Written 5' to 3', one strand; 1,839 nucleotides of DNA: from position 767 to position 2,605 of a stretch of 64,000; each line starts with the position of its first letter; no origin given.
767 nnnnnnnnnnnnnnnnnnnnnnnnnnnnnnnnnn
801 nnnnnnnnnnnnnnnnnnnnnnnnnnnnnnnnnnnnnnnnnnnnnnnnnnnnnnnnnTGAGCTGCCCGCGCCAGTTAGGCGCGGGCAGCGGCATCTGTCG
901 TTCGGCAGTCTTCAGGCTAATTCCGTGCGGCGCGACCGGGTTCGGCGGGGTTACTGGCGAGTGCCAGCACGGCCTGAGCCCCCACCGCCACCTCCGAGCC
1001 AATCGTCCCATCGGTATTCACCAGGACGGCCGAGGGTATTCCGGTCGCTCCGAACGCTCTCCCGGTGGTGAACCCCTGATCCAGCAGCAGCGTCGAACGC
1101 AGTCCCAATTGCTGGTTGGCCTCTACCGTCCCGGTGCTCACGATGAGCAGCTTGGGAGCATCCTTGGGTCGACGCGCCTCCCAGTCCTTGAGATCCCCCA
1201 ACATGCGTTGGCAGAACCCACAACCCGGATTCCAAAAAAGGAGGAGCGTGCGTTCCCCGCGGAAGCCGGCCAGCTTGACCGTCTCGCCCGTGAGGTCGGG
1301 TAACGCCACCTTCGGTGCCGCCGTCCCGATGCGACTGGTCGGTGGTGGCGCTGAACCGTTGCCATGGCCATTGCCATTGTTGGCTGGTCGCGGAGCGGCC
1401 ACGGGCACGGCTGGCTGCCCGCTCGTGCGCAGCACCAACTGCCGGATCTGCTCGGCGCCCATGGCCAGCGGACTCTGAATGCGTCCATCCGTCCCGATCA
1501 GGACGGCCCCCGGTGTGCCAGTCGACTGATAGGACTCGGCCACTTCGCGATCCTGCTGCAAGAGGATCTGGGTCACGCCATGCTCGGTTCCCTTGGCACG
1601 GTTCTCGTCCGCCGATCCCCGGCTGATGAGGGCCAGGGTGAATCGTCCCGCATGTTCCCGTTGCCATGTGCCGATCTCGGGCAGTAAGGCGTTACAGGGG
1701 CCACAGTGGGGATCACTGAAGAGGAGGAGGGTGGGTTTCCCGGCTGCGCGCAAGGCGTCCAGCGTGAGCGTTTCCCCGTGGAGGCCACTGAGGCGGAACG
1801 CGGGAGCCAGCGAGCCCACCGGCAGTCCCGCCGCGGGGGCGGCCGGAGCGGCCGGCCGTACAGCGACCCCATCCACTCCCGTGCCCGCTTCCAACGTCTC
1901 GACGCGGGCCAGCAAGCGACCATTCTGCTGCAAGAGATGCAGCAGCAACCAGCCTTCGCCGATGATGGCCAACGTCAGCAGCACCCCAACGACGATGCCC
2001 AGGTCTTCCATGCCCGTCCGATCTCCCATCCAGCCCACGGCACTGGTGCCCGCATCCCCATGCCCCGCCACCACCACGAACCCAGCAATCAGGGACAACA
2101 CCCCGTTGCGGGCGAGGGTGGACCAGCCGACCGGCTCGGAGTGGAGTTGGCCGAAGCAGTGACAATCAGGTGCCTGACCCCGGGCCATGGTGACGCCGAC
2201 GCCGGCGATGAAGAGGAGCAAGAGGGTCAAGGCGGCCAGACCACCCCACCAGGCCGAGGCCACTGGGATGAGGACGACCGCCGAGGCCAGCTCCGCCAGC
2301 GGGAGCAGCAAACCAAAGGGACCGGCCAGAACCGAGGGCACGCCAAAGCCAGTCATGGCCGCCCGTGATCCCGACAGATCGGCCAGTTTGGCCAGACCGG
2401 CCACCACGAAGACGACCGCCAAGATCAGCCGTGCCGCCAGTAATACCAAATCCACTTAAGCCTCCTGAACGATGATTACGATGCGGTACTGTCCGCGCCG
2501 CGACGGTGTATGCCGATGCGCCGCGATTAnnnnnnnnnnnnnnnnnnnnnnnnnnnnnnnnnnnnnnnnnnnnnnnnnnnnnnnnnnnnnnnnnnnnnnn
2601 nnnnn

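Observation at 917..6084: Candidate dedicated oxidative-folding/export module: two Tat-leader hyper-cysteine-rich proteins followed by a MauE-(thioredoxin)x2 fusion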

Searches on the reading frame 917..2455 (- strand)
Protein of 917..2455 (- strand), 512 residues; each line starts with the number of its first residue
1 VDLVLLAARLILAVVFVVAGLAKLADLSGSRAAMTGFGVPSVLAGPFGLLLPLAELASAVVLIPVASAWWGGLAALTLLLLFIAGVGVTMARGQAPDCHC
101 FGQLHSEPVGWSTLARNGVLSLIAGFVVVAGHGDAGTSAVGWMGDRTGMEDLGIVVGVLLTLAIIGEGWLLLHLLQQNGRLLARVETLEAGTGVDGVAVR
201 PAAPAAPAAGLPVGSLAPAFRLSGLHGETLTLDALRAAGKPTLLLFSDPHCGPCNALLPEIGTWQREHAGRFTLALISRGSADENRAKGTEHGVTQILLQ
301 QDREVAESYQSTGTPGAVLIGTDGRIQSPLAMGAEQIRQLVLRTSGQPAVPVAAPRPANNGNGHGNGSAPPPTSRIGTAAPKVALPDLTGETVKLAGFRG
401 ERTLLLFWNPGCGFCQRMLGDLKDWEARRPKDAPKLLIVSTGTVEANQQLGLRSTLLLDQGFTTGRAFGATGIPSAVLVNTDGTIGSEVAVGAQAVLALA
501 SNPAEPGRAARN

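Call 4: search_protein_families(library=pfam, proteins=[window:917-2455:-], max_evalue=1)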
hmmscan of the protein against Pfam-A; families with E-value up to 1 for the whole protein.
window:917-2455:- (512 aa): 11 families
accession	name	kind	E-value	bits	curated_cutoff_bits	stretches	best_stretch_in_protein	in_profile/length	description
PF07291.16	MauE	-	6.2e-25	88.4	27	1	1-128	1-126/128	Methylamine utilisation protein MauE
PF00578.27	AhpC-TSA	-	8.7e-23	81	26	2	376-485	1-121/124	AhpC/TSA family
PF08534.16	Redoxin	-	5.7e-16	59.1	26.6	2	377-485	3-128/148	Redoxin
PF13098.12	Thioredoxin_2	-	4.1e-12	46.8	27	2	237-325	3-86/104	Thioredoxin-like domain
PF13905.12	Thioredoxin_8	-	1.4e-07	32.1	27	2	239-326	1-94/94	Thioredoxin-like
PF00085.26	Thioredoxin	-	2.3e-06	28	23.5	1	236-309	15-88/103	Thioredoxin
PF07681.17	DoxX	-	0.00093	20.2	23.6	1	5-83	2-80/85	DoxX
PF13564.11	DoxX_2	-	0.0012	19.4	26.3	1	10-95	4-87/103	DoxX-like family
PF05768.20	Glrx-like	-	0.027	15.3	26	0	403-427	1-25/77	Glutaredoxin-like domain (DUF836)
PF00462.30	Glutaredoxin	-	0.083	13.5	22.9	0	405-419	2-16/60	Glutaredoxin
PF13728.12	TraF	-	0.39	10.9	23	0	397-422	126-151/224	F plasmid transfer operon protein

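Call 5: search_protein_families(library=ncbifam, proteins=[window:917-2455:-], max_evalue=1)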
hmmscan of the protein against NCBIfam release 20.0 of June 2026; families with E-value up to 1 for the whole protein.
window:917-2455:- (512 aa): 16 families
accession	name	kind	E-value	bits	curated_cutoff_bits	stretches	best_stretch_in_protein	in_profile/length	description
TIGR02661.1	MauD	equivalog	1.3e-23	83.4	188.6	2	155-328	4-161/189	methylamine dehydrogenase accessory protein MauD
NF002854.0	PRK03147.1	subfamily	2.5e-15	56.8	170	2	374-493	36-159/176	thiol-disulfide oxidoreductase ResA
NF041054.1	WAxxUGC_long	equivalog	2.7e-10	40.1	300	1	378-485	82-194/354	ResA-like WAxxUGC motif-containing protein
NF041202.1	StoA_CxxC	exception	8.5e-08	32.2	210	2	379-486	32-145/163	endospore biogenesis thiol-disulfide oxidoreductase StoA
NF045576.1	BT_3928_fam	equivalog_domain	2.5e-06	26.8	250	1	7-129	4-131/358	BT_3928 family protein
NF038285.1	deiodinase_rel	hypoth_equivalog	7.1e-06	25.7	250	1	210-276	175-241/347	deiodinase family protein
NF040769.1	SelL_rel_redox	subfamily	2.4e-05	24.1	120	1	380-448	3-73/173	SelL-related redox protein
NF006898.0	PRK09381.1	equivalog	6.3e-05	23.3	138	1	228-308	11-90/109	thioredoxin TrxA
NF006960.0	PRK09437.1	equivalog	7.1e-05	22.8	140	1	375-470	5-105/156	thioredoxin-dependent thiol peroxidase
NF047696.1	ThlDiSintTplARhiz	equivalog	0.00021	21.1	230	1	380-429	77-126/219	thiol:disulfide interchange protein TlpA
TIGR01126.1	pdi_dom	equivalog_domain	0.0005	20.3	107.2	1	237-295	12-70/105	protein disulfide-isomerase domain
TIGR01068.1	thioredoxin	equivalog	0.007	16.5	96.8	1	240-295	15-67/101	thioredoxin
NF047697.1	ThioredTrxAClost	equivalog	0.0084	16.3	140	1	241-275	19-53/105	thioredoxin TrxA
NF008229.0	PRK10996.1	equivalog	0.019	14.7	125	1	227-278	40-91/141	thioredoxin TrxC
NF052402.1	ThlOxiredEpsilon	equivalog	0.039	13.5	370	1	238-284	126-172/236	bifunctional thiol oxidoreductase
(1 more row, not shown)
